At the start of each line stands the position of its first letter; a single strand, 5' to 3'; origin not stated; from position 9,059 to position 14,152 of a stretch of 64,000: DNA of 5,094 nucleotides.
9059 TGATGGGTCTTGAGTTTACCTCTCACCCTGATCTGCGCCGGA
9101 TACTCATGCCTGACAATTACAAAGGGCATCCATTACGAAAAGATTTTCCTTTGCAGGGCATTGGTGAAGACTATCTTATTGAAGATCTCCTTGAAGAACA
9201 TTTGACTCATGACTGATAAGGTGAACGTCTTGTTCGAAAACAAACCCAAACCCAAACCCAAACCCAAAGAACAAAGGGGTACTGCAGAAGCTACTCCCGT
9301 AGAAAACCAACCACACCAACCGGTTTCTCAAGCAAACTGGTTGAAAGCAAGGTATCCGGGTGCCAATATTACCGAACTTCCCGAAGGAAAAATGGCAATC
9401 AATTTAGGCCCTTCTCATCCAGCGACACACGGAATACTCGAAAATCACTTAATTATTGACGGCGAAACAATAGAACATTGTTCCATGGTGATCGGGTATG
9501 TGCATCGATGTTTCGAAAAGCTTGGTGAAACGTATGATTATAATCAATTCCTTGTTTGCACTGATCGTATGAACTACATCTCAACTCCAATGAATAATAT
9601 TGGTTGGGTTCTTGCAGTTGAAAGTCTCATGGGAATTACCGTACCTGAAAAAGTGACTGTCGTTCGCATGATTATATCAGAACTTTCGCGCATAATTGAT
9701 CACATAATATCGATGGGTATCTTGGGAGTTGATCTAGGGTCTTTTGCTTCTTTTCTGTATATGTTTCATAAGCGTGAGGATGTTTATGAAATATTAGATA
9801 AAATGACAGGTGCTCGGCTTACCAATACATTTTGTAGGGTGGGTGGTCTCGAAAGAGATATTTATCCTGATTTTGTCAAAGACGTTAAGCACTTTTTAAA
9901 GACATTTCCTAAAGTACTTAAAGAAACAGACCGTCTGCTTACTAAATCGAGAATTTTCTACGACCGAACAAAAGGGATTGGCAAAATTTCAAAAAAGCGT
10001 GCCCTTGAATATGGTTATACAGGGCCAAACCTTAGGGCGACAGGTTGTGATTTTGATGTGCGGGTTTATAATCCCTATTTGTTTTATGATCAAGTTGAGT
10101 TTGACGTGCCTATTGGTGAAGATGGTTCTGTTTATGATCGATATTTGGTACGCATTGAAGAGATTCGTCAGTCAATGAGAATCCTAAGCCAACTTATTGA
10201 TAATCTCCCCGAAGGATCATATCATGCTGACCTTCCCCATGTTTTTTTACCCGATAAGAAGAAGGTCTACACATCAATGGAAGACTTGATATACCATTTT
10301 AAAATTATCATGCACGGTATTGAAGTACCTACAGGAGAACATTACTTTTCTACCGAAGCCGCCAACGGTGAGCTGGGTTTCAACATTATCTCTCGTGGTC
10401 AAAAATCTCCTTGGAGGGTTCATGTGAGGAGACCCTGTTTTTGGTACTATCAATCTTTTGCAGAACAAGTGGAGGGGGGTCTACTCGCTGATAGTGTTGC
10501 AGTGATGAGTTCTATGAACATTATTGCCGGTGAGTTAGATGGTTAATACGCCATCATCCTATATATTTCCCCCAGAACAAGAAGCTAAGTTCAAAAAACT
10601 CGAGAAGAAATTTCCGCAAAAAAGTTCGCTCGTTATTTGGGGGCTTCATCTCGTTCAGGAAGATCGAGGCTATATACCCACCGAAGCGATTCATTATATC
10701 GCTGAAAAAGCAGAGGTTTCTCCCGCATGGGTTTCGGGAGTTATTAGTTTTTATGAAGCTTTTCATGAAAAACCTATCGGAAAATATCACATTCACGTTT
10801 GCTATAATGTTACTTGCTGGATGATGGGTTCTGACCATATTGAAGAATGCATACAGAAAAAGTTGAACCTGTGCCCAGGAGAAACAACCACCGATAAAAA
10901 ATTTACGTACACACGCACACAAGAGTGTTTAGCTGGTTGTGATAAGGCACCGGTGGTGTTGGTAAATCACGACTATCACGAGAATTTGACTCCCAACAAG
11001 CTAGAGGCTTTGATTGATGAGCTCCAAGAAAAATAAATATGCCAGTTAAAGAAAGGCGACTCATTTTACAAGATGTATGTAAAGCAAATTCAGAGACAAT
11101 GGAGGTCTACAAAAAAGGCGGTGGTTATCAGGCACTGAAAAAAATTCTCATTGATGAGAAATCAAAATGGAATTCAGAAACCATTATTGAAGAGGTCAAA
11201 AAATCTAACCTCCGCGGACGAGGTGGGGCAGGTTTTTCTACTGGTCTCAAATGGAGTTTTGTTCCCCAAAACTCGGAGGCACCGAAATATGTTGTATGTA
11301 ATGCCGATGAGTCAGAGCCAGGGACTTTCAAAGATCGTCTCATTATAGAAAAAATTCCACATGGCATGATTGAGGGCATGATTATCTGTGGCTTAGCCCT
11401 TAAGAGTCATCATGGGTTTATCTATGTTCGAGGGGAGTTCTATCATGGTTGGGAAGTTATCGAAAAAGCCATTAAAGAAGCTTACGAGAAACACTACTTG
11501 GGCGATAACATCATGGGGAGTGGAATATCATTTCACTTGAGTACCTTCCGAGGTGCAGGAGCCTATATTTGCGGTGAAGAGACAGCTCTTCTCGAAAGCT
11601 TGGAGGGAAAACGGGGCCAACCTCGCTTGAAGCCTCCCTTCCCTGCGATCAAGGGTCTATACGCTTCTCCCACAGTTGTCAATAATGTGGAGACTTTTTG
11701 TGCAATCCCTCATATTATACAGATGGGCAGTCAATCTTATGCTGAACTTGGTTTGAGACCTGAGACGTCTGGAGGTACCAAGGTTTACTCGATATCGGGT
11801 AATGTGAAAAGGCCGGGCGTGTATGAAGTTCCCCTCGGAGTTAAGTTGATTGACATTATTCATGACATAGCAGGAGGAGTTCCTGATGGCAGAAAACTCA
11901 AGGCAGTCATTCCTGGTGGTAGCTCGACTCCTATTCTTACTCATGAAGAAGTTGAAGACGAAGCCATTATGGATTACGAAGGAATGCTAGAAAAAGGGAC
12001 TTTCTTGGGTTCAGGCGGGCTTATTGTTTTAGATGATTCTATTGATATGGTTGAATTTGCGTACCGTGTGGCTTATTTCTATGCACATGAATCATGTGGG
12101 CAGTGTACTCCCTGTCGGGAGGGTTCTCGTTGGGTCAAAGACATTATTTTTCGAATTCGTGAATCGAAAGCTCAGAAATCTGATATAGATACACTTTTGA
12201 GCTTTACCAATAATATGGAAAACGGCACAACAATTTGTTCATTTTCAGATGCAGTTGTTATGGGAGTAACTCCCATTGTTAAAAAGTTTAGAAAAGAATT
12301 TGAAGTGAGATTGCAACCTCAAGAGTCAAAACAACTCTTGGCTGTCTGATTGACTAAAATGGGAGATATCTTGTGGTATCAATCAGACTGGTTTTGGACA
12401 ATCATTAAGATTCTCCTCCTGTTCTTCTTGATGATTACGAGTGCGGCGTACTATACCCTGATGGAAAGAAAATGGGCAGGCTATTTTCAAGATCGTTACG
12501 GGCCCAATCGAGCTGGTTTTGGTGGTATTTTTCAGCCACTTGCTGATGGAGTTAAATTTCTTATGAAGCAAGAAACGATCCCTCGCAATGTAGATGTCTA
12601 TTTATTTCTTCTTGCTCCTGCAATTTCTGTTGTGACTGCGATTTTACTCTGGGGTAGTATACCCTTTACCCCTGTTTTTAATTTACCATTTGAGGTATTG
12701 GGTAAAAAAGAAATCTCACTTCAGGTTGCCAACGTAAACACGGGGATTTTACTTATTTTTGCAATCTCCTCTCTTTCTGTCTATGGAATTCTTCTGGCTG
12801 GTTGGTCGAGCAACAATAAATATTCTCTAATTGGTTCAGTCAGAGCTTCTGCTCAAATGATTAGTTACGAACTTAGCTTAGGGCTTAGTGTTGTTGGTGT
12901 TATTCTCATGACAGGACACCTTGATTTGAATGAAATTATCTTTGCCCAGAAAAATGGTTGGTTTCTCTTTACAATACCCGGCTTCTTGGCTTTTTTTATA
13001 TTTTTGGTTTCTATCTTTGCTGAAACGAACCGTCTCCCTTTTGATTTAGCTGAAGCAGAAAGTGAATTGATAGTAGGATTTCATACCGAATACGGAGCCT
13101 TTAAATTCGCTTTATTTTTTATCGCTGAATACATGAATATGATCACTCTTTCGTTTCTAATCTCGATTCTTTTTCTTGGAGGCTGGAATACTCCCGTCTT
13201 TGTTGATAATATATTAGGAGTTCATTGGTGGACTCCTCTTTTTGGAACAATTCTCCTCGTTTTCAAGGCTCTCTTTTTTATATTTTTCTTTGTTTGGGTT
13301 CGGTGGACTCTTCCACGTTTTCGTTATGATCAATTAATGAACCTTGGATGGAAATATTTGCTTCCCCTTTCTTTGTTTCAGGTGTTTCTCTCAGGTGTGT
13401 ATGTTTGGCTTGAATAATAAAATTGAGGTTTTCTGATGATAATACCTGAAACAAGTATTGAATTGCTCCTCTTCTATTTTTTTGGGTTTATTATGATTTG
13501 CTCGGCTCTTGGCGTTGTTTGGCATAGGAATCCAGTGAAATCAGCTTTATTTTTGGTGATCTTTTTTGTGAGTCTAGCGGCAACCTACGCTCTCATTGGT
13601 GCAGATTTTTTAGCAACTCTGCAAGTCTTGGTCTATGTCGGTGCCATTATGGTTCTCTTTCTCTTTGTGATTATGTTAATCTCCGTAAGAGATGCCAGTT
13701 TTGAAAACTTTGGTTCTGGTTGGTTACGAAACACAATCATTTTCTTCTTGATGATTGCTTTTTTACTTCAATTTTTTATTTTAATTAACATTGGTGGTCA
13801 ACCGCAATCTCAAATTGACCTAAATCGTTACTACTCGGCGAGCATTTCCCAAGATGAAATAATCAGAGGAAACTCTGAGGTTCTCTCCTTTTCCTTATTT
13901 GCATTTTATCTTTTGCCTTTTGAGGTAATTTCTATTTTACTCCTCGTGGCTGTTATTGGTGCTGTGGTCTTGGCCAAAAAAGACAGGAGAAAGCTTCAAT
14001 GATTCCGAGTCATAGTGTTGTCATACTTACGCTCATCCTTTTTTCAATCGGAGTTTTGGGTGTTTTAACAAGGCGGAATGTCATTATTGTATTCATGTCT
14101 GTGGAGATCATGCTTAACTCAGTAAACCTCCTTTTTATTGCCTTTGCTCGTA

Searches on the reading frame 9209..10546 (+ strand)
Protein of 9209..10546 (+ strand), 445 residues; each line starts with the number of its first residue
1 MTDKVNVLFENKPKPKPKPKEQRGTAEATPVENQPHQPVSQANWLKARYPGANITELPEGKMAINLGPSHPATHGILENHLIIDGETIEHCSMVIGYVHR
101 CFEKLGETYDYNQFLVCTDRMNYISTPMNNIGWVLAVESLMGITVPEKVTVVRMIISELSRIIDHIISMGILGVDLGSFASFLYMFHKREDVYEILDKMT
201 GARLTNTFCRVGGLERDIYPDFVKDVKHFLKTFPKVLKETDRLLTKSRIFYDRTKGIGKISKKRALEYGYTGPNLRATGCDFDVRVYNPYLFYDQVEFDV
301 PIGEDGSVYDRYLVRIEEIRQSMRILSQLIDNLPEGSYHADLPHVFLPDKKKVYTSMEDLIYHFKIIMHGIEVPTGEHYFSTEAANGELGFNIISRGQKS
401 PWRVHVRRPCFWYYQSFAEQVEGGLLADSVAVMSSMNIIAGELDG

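Call 24: search_protein_families(library=pfam, proteins=[window:9209-10546:+], max_evalue=0.00001)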
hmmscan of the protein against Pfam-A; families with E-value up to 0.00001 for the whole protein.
window:9209-10546:+ (445 aa): 1 family
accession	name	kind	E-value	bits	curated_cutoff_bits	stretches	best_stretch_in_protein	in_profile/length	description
PF00346.24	Complex1_49kDa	-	6.5e-105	350.5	24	1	175-444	1-270/271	Respiratory-chain NADH dehydrogenase, 49 Kd subunit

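Call 86: find_homologous_proteins(query=window:9209-10546:+, max_evalue=1e-50)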
Query window:9209-10546:+ (445 aa): 7999 proteins with E <= 1e-50 among 8000 candidates; the best 120 are listed.
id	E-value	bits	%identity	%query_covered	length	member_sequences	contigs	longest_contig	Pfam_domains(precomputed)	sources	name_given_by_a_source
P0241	1.1e-261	886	87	97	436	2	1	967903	PF00346.25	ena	-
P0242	1.7e-261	886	85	98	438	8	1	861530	PF00346.25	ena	-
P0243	4.7e-245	832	85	91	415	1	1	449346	PF00346.25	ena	-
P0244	1.9e-241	820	84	91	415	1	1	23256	PF00346.25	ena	-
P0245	1.4e-235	800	82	91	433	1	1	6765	PF00346.25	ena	-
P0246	4.7e-235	799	82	91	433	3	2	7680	PF00346.25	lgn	-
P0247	5.9e-235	798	81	91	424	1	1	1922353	PF00346.25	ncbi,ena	-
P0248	1.9e-233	793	81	91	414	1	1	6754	PF00346.25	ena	-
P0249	8.6e-230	781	80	90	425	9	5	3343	PF00346.25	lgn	-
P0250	1.6e-228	777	78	91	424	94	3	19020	PF00346.25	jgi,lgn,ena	-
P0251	1.6e-222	757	80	88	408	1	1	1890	PF00346.25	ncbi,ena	-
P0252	1.8e-218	744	75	91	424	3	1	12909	PF00346.25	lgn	-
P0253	3.2e-218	743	79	87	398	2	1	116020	PF00346.25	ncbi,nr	ncbi:MAG: NADH-quinone oxidoreductase subunit D [Spirochaetia bacterium]|nr:NADH-quinone oxidoreduct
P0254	3.8e-215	733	80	87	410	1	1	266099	PF00346.25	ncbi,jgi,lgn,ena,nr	ncbi:MAG: NADH-quinone oxidoreductase subunit D [Spirochaetia bacterium]|nr:NADH-quinone oxidoreduct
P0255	4.2e-208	710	73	90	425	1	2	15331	PF00346.25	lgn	-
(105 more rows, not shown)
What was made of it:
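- The host is a spirochaete (call 86).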

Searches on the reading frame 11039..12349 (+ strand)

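Call 24: search_protein_families(library=pfam, proteins=[window:11039-12349:+], max_evalue=0.00001)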
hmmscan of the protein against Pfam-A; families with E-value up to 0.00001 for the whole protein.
window:11039-12349:+ (436 aa): 4 families
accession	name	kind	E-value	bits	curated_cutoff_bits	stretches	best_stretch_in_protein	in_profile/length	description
PF01512.22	Complex1_51K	-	9.4e-45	152.6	31.2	1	53-225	1-150/150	Nuo51 FMN-binding domain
PF10589.14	NADH_4Fe-4S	-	4.7e-25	87.7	23.5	1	340-422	2-83/85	NADH-ubiquinone oxidoreductase-F iron-sulfur binding region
PF22461.2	SLBB_2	-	1.5e-09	38.2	27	1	250-318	3-72/79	SLBB domain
PF10531.15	SLBB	-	4.8e-08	33.1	27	1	250-299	2-54/55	SLBB domain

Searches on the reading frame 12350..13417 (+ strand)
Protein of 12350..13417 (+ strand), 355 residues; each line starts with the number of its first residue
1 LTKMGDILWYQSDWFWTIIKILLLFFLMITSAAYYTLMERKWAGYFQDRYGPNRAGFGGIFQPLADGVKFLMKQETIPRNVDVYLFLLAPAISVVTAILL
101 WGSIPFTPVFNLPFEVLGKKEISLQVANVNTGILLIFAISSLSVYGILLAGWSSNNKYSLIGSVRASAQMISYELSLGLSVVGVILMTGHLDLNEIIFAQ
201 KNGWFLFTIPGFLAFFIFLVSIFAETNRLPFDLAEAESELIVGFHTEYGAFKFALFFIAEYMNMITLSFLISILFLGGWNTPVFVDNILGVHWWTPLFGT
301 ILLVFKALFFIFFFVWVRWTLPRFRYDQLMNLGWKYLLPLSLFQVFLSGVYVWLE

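Call 65: search_protein_families(library=ncbifam, proteins=[window:12350-13417:+], max_evalue=0.00001)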
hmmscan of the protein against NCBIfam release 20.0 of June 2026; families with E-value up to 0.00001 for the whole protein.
window:12350-13417:+ (355 aa): 7 families
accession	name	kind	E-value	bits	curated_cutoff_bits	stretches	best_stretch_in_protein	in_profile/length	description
NF004743.0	PRK06076.1-4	equivalog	3.9e-108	362.1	494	1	10-348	8-338/433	NADH-quinone oxidoreductase subunit NuoH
NF004741.0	PRK06076.1-2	equivalog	9.7e-102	340.6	305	1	9-353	14-334/337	NADH-quinone oxidoreductase subunit NuoH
NF004745.0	PRK06076.1-6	equivalog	3.5e-101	338.8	450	1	16-350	14-331/341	NADH-quinone oxidoreductase subunit NuoH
NF004740.0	PRK06076.1-1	equivalog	2.7e-92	309.8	399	1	14-352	11-320/325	NADH-quinone oxidoreductase subunit NuoH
NF004742.0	PRK06076.1-3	equivalog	3.3e-92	309.4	531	1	12-352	19-348/356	NADH-quinone oxidoreductase subunit NuoH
NF040610.1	F420_dehyd_FpoH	exception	5.6e-89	298.8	475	1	13-345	9-329/339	F420H2 dehydrogenase subunit FpoH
NF004744.0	PRK06076.1-5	equivalog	2e-81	274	542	1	15-348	28-359/372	NADH-quinone oxidoreductase subunit NuoH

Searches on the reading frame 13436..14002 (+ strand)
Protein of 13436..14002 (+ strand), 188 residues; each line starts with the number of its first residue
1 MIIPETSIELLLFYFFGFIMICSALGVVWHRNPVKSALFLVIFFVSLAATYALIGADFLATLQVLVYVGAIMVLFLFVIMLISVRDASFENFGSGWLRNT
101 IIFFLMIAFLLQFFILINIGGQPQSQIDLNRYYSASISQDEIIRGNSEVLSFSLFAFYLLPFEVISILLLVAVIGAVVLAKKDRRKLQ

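Call 85: search_protein_families(library=pfam, proteins=[window:13436-14002:+], max_evalue=0.001)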
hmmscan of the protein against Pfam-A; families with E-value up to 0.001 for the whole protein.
window:13436-14002:+ (188 aa): 1 family
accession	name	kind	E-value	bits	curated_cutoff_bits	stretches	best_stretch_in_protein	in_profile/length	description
PF00499.25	Oxidored_q3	-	4.3e-37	127.5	33.2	1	23-179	1-146/146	NADH-ubiquinone/plastoquinone oxidoreductase chain 6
